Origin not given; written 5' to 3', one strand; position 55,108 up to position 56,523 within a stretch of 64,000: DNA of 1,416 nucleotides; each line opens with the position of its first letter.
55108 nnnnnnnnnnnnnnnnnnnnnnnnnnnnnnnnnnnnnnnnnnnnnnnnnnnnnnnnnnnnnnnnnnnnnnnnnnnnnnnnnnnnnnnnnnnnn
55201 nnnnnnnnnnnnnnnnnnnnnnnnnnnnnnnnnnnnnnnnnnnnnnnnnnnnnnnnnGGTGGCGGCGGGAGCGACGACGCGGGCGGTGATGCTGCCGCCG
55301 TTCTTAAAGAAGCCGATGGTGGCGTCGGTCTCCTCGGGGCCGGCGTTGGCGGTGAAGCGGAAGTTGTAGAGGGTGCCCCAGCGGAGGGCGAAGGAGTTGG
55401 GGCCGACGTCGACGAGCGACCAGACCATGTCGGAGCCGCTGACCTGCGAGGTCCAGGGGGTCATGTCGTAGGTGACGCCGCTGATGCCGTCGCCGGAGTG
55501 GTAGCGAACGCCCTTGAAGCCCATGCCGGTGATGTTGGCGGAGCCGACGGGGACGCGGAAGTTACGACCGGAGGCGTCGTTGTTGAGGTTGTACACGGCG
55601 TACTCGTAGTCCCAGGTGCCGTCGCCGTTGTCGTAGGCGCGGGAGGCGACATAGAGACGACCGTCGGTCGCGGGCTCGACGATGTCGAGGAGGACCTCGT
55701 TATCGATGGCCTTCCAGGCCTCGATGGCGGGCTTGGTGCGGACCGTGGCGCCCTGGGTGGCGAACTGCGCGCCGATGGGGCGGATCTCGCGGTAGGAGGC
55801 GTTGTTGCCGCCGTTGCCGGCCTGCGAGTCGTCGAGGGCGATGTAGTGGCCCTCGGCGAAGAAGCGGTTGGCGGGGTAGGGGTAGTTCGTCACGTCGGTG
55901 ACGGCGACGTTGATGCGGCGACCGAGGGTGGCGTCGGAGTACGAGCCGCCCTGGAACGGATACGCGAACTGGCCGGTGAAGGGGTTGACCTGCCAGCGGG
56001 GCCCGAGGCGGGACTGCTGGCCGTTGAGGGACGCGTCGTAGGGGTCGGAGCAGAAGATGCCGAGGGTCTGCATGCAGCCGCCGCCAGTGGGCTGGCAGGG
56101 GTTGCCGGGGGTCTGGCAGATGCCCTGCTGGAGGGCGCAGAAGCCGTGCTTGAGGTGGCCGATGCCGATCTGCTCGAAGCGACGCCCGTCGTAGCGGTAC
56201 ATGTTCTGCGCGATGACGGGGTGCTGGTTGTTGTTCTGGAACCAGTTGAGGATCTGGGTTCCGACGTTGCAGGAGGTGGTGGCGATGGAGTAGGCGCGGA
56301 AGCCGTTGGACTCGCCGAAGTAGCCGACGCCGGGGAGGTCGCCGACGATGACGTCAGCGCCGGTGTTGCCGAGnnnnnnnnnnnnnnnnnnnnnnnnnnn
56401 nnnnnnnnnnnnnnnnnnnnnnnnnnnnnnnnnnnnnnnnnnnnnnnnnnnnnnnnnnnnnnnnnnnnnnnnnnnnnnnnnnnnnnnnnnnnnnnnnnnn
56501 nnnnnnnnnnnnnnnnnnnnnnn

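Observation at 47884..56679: Eight-gene co-directional island: dockerin-tagged secreted proteins, an orphan ketosynthase and a PH-domain membrane pair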

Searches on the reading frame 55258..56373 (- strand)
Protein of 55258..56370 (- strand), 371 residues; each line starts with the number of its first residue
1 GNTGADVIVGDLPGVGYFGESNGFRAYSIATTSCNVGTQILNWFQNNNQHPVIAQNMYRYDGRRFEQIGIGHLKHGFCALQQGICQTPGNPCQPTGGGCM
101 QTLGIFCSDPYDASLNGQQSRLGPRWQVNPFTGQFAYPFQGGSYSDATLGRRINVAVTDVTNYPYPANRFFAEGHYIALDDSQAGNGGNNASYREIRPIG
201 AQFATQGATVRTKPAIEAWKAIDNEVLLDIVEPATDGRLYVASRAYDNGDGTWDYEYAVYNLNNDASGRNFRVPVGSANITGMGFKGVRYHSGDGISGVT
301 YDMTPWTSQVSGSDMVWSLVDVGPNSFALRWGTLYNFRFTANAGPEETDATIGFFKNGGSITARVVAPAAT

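Call 41: search_protein_families(library=pfam, max_evalue=10, proteins=[window:55264-56373:-])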
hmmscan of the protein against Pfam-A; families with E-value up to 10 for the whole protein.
seq(370 aa): 0 families

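Call 70: search_protein_representatives(protein=window:55258-56370:-)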
Query: 371 residues. Proteins with E-value up to 0.001 (for the whole library): 2644; up to 1e-10: 1990; up to 1e-30: 1228. The best 150 are listed.
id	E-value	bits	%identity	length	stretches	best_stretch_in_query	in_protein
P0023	3.1e-169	579.6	72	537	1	1-370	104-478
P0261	2.6e-97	342.8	41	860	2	4-359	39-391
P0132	9.5e-96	337.6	50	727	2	2-364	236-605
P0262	4.4e-95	335.4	53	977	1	3-360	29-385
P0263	3.6e-93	329.1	49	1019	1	2-368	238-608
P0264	8.4e-91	321.3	50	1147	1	3-368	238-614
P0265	3.1e-90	319.5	50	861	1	3-367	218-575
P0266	3.5e-90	319.3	49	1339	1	4-370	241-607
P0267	4.7e-90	318.9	50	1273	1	3-363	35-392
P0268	2.1e-89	316.7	50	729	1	3-369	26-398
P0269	6.7e-89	315.1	51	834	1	3-364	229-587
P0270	1.1e-88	314.3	49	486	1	3-359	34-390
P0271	1.9e-88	313.6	51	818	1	1-361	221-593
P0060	6.3e-88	311.9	51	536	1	2-370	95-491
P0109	6.8e-88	311.8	51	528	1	1-370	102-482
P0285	1.2e-85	304.3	49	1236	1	3-362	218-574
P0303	3.7e-84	299.4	47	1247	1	4-366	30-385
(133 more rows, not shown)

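Call 71: search_protein_families(library=pfam, proteins=[P0266, P0267, P0264, P0263, P0262, P0261, P0285, P0303], max_evalue=0.001)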
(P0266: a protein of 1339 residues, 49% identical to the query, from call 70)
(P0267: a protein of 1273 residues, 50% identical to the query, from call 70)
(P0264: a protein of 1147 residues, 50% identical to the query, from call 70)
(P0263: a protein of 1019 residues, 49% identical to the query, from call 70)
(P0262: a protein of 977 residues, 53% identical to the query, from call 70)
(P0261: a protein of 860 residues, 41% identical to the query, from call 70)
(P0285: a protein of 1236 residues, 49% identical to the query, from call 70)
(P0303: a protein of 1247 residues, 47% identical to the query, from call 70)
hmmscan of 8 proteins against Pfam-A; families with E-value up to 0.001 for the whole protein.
P0266 (1339 aa): 1 family
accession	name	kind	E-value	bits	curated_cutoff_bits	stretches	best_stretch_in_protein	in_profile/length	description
PF00034.26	Cytochrom_C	-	0.00023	22.9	21.3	0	1030-1084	1-57/90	Cytochrome c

P0267 (1273 aa): 2 families
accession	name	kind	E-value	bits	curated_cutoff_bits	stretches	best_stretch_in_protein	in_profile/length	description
PF07995.17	GSDH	-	1.1e-33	117.4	25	1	455-755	3-297/332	Glucose / Sorbosone dehydrogenase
PF01483.27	P_proprotein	-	4.9e-08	33.4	21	1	1079-1196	3-86/86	Proprotein convertase P-domain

P0264 (1147 aa): 1 family
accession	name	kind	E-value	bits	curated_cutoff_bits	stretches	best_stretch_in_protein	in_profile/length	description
PF02494.22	HYR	-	9.5e-60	199.4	21.7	6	619-697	1-81/81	HYR domain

P0263 (1019 aa): 1 family
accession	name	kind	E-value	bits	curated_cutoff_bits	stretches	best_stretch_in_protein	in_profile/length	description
PF02494.22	HYR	-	2e-29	102.2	21.7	3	615-693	1-81/81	HYR domain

P0262 (977 aa): 2 families
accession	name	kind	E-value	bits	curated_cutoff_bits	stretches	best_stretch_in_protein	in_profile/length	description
PF23759.1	GBD_T9SS_assoc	-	1e-07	32.7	27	1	529-614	1-86/116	Galactose binding domain-like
PF04151.21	PPC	-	0.00068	20.9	25.9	0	574-633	4-63/70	Bacterial pre-peptidase C-terminal domain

P0261 (860 aa): 1 family
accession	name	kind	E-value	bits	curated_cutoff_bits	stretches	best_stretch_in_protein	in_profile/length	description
PF00391.29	PEP-utilizers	-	3.3e-24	84.7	23.1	1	786-854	4-72/72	PEP-utilising enzyme, mobile domain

P0285 (1236 aa): 2 families
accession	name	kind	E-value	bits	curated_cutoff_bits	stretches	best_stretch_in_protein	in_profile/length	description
PF07995.17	GSDH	-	9.1e-38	130.8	25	1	647-971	11-321/332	Glucose / Sorbosone dehydrogenase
PF13948.11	DUF4215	-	0.00083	20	27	1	987-1015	19-46/47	Domain of unknown function (DUF4215)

P0303 (1247 aa): 3 families
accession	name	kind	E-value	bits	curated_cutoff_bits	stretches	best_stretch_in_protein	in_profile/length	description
PF23759.1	GBD_T9SS_assoc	-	3.2e-25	89.1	27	4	665-783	1-110/116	Galactose binding domain-like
PF13442.11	Cytochrome_CBB3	-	3e-07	31.1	27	0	975-1045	13-68/68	Cytochrome C oxidase, cbb3-type, subunit III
PF00034.26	Cytochrom_C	-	4.3e-06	28.4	21.3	0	975-1047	11-88/90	Cytochrome c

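Call 73: search_protein_families(library=pfam, alignment_id=A4, max_evalue=0.0001)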
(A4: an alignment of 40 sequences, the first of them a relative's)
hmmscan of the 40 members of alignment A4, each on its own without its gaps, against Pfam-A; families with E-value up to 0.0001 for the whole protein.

A. member 1, P0280 (2116 aa): 2 families
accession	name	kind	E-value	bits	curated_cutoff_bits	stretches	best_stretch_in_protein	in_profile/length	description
PF00526.23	Dicty_CTDC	-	2.9e-65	216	27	7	1586-1609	1-24/24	Dictyostelium (slime mold) repeat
PF07995.17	GSDH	-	4.6e-42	144.9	25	1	643-972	4-322/332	Glucose / Sorbosone dehydrogenase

B. families by the number of members that match (of 40 scanned): 19 families
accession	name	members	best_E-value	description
PF07995.17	GSDH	7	4.6e-42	Glucose / Sorbosone dehydrogenase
PF23759.1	GBD_T9SS_assoc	6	7e-23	Galactose binding domain-like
PF00034.26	Cytochrom_C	5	7.6e-14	Cytochrome c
PF13948.11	DUF4215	4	2.9e-19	Domain of unknown function (DUF4215)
PF13442.11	Cytochrome_CBB3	4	8.5e-18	Cytochrome C oxidase, cbb3-type, subunit III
PF20773.4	InhA-like_MAM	2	5.2e-07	Immune inhibitor A-like, MAM domain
PF00404.24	Dockerin_1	2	1.4e-05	Dockerin type I domain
PF00526.23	Dicty_CTDC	1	2.9e-65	Dictyostelium (slime mold) repeat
PF18911.6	PKD_4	1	8.1e-47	PKD domain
PF00801.26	PKD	1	4.1e-31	PKD domain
PF00041.27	fn3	1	2.4e-17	Fibronectin type III domain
PF04151.21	PPC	1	1.6e-16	Bacterial pre-peptidase C-terminal domain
PF01483.27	P_proprotein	1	7.9e-15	Proprotein convertase P-domain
PF13202.12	EF-hand_5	1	4.6e-09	EF hand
PF16656.11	Pur_ac_phosph_N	1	8.2e-09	Purple acid Phosphatase, N-terminal domain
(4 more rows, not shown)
